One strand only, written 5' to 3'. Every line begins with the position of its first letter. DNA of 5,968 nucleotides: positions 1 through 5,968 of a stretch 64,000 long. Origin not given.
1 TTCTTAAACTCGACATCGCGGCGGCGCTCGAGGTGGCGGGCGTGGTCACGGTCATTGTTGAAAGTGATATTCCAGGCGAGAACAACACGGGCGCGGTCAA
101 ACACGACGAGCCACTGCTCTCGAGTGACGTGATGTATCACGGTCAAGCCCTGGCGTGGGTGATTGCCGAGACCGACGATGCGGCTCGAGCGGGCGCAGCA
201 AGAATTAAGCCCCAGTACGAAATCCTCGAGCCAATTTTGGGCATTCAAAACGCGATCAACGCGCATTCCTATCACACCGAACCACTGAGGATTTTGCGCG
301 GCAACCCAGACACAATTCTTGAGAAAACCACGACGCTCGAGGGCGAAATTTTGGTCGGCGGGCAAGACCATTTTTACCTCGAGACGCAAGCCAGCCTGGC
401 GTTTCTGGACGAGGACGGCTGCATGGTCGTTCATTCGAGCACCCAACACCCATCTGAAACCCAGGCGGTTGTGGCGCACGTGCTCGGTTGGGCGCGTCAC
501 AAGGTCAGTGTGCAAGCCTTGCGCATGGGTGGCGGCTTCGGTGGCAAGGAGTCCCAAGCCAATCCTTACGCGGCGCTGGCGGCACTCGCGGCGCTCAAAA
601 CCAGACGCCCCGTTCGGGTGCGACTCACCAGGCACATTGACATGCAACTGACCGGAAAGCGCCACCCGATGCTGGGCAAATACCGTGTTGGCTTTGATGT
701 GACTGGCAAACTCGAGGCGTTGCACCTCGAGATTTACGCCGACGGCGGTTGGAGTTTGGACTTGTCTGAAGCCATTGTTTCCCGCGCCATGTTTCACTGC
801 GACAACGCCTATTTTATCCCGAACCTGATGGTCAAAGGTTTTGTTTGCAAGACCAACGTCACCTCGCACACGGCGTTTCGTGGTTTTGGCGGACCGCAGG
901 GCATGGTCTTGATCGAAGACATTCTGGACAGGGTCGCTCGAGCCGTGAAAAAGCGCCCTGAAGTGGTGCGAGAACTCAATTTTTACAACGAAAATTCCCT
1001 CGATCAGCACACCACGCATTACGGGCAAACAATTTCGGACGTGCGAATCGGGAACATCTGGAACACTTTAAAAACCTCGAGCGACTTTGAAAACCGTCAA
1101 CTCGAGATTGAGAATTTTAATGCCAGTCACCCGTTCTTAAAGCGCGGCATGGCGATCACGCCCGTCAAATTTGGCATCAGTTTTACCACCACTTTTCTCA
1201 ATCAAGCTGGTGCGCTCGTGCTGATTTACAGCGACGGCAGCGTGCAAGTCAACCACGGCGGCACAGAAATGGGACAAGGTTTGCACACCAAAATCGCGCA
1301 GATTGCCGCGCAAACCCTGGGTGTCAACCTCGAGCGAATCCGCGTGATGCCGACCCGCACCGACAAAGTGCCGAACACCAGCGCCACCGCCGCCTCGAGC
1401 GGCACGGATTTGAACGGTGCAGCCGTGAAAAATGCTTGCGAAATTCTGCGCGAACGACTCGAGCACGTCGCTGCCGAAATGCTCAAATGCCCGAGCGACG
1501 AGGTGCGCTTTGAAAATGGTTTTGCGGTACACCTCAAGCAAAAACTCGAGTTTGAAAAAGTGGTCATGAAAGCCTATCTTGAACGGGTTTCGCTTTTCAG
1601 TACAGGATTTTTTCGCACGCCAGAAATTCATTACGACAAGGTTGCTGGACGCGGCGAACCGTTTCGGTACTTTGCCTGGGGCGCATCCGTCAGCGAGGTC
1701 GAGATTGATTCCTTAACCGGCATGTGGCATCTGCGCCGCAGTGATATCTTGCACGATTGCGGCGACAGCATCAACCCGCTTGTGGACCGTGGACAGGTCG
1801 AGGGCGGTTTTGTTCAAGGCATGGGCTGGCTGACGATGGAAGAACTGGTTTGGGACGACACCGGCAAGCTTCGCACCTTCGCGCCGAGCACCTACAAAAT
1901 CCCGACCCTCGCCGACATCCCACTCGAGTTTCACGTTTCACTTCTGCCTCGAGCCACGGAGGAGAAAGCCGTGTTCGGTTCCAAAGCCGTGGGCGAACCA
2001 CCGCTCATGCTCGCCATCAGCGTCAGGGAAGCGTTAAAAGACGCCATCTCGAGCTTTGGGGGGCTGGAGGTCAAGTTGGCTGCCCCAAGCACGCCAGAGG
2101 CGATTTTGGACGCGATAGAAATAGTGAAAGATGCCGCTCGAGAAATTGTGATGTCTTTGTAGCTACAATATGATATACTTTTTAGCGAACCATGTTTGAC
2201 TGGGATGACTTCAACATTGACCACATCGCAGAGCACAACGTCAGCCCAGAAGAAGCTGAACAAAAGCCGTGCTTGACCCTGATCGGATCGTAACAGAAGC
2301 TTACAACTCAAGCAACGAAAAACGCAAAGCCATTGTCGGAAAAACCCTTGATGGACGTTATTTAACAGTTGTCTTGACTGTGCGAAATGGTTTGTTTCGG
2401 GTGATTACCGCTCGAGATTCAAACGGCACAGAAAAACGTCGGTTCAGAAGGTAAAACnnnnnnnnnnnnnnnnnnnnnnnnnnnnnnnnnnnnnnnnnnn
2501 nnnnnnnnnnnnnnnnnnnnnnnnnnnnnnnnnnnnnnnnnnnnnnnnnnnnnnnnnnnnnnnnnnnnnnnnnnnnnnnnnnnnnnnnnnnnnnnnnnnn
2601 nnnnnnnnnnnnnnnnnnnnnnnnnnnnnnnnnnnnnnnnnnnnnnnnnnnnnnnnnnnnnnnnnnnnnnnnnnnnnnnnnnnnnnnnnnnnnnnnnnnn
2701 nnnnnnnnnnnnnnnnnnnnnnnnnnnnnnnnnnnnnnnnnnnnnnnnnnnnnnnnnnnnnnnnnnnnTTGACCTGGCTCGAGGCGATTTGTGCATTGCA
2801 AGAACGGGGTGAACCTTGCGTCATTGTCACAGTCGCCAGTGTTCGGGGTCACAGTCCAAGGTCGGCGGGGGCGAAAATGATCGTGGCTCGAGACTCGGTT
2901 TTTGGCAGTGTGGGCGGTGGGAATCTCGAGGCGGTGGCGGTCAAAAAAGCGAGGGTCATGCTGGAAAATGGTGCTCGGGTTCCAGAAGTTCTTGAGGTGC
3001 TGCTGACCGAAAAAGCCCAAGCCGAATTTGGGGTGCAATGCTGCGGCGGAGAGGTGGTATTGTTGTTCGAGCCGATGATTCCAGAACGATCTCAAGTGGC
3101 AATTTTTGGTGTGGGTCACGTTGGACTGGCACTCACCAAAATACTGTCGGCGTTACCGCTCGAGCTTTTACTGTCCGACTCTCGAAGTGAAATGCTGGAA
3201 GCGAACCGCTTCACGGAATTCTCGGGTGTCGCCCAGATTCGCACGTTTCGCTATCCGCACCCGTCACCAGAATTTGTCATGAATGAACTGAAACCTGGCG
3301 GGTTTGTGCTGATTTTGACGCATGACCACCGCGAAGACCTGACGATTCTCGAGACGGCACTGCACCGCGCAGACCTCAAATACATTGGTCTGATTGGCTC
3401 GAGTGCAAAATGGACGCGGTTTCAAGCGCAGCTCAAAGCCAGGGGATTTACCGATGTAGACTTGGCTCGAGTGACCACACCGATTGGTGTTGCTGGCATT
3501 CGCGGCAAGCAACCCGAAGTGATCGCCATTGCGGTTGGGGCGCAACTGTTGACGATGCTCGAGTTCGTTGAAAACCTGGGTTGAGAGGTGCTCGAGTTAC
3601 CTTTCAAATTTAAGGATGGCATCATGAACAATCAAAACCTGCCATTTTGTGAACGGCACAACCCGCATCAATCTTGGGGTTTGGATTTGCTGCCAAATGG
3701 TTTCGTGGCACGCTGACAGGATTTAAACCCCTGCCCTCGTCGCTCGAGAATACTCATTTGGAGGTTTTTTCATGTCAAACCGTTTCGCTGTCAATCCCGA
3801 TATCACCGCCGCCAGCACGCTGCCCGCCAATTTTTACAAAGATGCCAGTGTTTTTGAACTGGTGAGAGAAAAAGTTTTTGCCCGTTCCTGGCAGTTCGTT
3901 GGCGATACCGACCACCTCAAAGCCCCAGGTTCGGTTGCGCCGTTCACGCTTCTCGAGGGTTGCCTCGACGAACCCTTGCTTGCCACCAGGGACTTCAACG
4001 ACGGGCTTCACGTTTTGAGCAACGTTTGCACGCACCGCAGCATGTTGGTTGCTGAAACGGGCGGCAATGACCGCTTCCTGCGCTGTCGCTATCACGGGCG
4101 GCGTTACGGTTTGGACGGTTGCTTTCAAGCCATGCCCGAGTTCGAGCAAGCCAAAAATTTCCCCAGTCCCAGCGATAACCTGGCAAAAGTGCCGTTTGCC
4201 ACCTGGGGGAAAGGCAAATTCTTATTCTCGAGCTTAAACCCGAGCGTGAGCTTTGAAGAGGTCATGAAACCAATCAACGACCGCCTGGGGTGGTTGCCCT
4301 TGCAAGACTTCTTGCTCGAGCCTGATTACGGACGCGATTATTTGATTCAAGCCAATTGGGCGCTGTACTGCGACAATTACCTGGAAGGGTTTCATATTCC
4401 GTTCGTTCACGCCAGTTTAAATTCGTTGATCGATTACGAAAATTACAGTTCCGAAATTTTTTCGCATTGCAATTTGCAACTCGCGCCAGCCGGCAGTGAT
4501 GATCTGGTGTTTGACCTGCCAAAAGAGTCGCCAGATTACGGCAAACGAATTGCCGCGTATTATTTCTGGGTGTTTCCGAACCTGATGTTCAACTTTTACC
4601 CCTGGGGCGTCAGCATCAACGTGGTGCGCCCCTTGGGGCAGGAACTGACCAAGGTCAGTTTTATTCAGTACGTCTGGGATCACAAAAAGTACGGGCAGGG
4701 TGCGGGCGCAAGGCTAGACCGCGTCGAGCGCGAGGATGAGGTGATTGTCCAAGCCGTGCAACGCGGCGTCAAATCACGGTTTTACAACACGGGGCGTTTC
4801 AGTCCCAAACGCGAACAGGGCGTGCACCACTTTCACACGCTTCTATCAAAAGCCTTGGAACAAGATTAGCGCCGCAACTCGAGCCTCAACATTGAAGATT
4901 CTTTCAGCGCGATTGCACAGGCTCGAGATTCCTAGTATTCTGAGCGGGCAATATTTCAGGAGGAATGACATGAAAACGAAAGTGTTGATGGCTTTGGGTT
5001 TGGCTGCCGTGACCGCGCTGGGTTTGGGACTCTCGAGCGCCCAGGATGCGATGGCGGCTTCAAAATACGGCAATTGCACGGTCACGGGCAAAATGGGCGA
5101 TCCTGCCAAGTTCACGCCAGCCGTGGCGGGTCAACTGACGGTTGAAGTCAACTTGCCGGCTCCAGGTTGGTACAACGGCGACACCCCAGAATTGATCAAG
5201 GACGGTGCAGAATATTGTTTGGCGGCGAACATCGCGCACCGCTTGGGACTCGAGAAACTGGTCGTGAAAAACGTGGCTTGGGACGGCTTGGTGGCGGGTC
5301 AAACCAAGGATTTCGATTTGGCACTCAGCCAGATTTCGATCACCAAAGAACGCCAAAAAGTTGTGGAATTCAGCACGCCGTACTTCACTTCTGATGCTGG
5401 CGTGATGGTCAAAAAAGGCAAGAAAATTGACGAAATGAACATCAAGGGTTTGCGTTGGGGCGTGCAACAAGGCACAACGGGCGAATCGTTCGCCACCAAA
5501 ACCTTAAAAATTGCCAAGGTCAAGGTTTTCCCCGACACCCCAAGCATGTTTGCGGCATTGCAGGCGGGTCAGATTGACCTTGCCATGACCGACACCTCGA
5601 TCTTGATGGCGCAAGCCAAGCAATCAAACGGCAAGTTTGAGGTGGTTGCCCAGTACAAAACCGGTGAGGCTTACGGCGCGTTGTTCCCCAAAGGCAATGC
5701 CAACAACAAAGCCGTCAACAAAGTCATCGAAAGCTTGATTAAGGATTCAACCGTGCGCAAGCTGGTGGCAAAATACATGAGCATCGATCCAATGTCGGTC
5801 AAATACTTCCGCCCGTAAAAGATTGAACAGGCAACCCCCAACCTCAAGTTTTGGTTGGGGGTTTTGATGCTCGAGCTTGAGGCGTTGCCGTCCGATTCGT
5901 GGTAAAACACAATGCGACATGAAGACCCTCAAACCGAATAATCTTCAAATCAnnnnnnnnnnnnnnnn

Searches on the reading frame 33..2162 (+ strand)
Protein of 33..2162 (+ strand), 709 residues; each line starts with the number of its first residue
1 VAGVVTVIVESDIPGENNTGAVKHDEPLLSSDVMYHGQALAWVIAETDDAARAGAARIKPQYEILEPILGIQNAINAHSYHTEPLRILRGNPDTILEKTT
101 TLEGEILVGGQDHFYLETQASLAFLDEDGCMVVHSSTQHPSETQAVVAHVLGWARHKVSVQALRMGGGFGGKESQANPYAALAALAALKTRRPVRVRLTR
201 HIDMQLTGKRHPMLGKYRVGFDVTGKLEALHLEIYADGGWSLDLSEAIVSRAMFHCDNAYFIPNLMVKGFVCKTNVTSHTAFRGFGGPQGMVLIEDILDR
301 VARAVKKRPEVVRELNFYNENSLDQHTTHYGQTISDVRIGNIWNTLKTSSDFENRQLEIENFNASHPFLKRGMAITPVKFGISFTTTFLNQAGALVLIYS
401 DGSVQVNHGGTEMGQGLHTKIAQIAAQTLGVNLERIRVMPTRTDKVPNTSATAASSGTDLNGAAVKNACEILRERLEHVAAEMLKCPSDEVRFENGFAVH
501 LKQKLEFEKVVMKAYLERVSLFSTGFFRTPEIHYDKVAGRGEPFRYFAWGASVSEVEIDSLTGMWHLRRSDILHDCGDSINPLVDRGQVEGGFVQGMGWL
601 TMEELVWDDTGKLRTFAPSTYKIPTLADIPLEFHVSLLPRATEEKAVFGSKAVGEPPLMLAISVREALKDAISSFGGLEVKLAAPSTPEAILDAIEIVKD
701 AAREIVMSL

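Call 17: search_protein_families(library=pfam, proteins=[window:33-2162:+])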
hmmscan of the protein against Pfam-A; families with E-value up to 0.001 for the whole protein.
window:33-2162:+ (709 aa): 3 families
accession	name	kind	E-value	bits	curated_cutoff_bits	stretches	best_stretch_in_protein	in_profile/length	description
PF20256.3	MoCoBD_2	-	3.8e-104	348.6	27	1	346-630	2-283/283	Molybdopterin cofactor-binding domain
PF02738.23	MoCoBD_1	-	1.5e-84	283.4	27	1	86-317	12-244/244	Molybdopterin cofactor-binding domain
PF01315.27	Ald_Xan_dh_C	-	3.2e-09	37.5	31.3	1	2-65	42-109/110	Aldehyde oxidase and xanthine dehydrogenase, a/b hammerhead domain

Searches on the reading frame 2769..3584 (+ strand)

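Call 17: search_protein_families(library=pfam, proteins=[window:2769-3584:+])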
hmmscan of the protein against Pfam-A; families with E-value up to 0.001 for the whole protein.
window:2769-3584:+ (271 aa): 2 families
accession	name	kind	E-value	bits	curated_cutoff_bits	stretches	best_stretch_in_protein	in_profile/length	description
PF13478.12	XdhC_C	-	1.1e-31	110.3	29.7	1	110-260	1-125/125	XdhC Rossmann domain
PF02625.21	XdhC_CoxI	-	2e-19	69.7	24.3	1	11-69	2-61/68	XdhC and CoxI family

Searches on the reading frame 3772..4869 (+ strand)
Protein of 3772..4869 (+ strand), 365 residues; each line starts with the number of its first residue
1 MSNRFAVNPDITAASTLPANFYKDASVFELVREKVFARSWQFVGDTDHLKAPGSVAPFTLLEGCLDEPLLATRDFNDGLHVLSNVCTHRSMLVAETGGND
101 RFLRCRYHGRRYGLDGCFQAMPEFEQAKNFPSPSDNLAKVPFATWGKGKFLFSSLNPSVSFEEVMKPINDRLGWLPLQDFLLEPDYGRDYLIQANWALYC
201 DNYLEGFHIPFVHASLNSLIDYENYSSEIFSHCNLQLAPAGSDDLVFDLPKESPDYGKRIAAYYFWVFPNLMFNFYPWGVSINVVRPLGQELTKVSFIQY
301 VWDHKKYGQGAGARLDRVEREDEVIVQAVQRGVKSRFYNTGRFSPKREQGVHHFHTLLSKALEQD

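Call 17: search_protein_families(library=pfam, proteins=[window:3772-4869:+])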
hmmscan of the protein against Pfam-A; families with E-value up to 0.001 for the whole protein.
window:3772-4869:+ (365 aa): 2 families
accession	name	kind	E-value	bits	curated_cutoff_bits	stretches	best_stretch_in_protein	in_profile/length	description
PF00848.25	Ring_hydroxyl_A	-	1.9e-24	87.2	24.9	1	184-362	6-206/208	Ring hydroxylating alpha subunit (catalytic domain)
PF00355.32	Rieske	-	7.1e-11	42.3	20.3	1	40-131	2-88/88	Rieske [2Fe-2S] domain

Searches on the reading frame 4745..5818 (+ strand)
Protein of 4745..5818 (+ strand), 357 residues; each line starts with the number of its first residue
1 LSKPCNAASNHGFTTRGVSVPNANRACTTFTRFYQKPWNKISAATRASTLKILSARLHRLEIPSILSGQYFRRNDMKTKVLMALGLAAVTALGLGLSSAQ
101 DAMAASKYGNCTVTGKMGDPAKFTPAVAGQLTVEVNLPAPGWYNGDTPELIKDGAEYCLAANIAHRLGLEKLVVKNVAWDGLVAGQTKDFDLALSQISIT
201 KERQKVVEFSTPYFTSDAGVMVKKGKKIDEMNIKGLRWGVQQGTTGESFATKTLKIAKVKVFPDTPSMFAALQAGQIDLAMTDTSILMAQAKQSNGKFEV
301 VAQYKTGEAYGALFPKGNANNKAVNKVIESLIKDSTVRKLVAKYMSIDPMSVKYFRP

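Call 17: search_protein_families(library=pfam, proteins=[window:4745-5818:+])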
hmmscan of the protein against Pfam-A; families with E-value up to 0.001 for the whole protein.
window:4745-5818:+ (357 aa): 2 families
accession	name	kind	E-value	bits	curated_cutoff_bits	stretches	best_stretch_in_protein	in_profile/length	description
PF00497.25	SBP_bac_3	-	1.6e-21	76.9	26.4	1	153-345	22-130/132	Bacterial extracellular solute-binding proteins, family 3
PF10613.14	Lig_chan-Glu_bd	-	8e-09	36.1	30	1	175-224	63-113/115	Ligated ion channel L-glutamate- and glycine-binding site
